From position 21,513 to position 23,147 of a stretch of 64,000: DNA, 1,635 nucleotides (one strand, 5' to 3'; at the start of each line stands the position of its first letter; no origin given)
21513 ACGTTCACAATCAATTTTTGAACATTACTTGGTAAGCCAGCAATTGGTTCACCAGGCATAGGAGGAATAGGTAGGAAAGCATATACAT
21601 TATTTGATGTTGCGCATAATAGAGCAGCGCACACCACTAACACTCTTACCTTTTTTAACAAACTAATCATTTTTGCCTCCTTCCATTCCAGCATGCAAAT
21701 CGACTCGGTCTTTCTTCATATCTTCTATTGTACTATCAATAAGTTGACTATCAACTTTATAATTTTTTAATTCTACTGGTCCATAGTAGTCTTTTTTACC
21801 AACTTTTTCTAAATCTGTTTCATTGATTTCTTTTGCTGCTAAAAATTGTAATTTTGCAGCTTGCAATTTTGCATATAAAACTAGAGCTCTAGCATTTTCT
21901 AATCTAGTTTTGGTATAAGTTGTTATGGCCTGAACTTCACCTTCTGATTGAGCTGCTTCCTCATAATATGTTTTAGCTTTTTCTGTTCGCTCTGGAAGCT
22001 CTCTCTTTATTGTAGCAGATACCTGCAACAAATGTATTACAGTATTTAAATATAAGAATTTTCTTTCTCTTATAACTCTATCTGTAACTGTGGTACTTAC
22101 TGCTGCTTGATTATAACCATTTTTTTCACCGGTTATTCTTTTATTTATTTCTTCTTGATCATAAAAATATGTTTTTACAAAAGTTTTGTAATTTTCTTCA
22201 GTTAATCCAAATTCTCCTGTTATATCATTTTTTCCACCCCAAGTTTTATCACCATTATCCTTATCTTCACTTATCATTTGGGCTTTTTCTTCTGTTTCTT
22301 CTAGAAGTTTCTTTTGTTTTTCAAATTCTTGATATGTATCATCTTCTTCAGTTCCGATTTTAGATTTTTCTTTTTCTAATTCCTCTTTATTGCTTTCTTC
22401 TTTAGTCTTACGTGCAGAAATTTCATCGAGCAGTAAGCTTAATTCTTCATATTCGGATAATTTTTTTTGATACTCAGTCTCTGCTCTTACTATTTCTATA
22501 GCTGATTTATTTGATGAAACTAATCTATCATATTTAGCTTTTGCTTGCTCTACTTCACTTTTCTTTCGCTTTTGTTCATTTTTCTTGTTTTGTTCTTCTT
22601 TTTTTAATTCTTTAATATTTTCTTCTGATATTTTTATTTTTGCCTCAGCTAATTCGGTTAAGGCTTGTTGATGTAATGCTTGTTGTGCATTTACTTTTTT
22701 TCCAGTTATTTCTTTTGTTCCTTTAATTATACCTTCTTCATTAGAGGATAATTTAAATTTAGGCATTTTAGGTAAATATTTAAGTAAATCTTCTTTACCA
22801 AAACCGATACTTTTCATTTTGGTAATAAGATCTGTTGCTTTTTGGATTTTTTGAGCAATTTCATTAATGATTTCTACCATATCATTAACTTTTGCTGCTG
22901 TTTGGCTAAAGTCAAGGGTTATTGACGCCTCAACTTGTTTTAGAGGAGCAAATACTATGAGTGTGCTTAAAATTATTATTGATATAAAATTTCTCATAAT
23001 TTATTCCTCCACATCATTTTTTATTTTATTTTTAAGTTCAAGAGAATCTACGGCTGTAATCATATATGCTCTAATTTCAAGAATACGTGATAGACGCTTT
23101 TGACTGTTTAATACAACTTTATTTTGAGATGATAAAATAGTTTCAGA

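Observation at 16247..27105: Five consecutive secreted coiled-coil proteins with VirB5/TrbJ-like N-termini occupy the slot where rvh systems carry VirB6 paralogs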

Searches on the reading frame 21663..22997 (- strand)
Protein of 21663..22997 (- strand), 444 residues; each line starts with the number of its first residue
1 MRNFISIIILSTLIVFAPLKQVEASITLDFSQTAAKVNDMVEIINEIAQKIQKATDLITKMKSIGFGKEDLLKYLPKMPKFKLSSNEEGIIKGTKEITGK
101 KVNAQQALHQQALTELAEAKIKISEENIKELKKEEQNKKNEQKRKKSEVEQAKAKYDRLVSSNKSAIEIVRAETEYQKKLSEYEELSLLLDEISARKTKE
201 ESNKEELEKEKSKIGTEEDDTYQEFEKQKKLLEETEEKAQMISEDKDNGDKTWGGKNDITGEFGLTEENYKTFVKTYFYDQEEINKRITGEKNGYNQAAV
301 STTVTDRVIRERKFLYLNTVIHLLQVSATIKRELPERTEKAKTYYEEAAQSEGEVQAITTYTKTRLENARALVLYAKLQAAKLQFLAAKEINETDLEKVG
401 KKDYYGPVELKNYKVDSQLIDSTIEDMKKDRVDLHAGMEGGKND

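Call 4: search_protein_families(library=pfam, proteins=[window:21663-22997:-], max_evalue=1)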
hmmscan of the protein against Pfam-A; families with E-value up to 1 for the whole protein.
window:21663-22997:- (444 aa): 1 family
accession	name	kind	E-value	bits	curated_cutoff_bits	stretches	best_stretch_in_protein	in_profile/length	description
PF06023.18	Csa1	-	0.2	11.4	27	1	93-181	68-157/292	CRISPR-associated exonuclease Csa1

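Call 39: search_solved_structures(query=A4, max_evalue=10, show_alignments=2)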
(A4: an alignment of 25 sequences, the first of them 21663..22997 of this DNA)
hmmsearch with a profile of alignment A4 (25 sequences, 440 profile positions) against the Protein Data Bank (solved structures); distinct sequences matched with E-value up to 10: 35.
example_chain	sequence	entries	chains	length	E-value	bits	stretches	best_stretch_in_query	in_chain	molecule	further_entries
6zz6_B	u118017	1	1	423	0.00079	21.7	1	91-231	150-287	Structural maintenance of chromosomes protein 3,Structural maintenance of chromosomes prot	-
3zgx_A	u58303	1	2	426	0.013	17.7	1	88-213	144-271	CHROMOSOME PARTITION PROTEIN SMC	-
7zr2_A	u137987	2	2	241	0.015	17.5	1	128-244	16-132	Spike protein S2',Chimeric protein mimic of SARS-CoV-2 Spike HR1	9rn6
9r2o_A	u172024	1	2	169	0.02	17.1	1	55-116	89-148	N5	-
6fia_A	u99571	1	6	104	0.024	16.8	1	141-231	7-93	LINE-1 retrotransposable element ORF1 protein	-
8gi0_F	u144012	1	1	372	0.12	14.5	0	138-213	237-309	Peroxisomal membrane protein PEX14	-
9ukm_I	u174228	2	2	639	0.14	14.2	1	159-233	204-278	Defense against restriction protein A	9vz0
3tnu_B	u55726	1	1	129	0.22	13.7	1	107-212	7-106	Keratin, type II cytoskeletal 5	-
5xg3_A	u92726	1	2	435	0.23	13.6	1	86-213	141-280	Chromosome partition protein Smc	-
1hs7_A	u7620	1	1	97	0.25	13.5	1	188-237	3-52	SYNTAXIN VAM3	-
9ff9_A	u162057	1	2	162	0.28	13.3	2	88-193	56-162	Tropomyosin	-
8puz_A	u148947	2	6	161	0.3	13.2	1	86-193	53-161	Tropomyosin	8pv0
2jee_A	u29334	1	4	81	0.32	13.1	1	166-231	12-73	CELL DIVISION PROTEIN ZAPB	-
9yox_A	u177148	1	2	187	0.34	13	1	390-430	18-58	Gawi_09 WT apo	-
5h07_D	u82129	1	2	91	0.46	12.6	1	127-204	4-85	TNFAIP3-interacting protein 2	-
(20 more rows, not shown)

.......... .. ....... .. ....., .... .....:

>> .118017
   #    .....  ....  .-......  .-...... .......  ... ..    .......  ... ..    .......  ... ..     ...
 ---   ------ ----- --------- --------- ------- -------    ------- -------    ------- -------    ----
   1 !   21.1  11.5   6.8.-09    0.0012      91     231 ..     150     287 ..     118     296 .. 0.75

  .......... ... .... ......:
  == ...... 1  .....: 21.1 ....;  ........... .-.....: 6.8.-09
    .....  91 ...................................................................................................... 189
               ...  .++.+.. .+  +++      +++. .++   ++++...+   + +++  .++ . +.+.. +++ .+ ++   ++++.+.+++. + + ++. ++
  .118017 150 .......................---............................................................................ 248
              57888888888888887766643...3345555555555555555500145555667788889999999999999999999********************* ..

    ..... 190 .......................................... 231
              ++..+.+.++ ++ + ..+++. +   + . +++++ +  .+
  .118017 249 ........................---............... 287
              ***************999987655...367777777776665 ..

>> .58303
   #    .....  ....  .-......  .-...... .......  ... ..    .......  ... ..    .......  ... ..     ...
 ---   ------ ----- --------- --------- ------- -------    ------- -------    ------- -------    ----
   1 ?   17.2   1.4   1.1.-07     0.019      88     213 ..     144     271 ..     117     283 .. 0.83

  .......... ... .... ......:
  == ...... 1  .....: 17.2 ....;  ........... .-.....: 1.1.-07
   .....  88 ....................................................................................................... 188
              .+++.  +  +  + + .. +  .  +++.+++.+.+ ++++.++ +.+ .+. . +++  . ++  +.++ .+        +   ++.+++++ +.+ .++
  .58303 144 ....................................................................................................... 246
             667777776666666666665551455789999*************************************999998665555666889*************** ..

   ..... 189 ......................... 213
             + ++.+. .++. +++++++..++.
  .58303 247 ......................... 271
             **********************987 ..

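Call 77: search_protein_families(library=ncbifam, proteins=[window:21663-22997:-], max_evalue=0.01)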
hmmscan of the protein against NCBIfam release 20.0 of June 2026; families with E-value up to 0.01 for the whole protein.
window:21663-22997:- (444 aa): 0 families
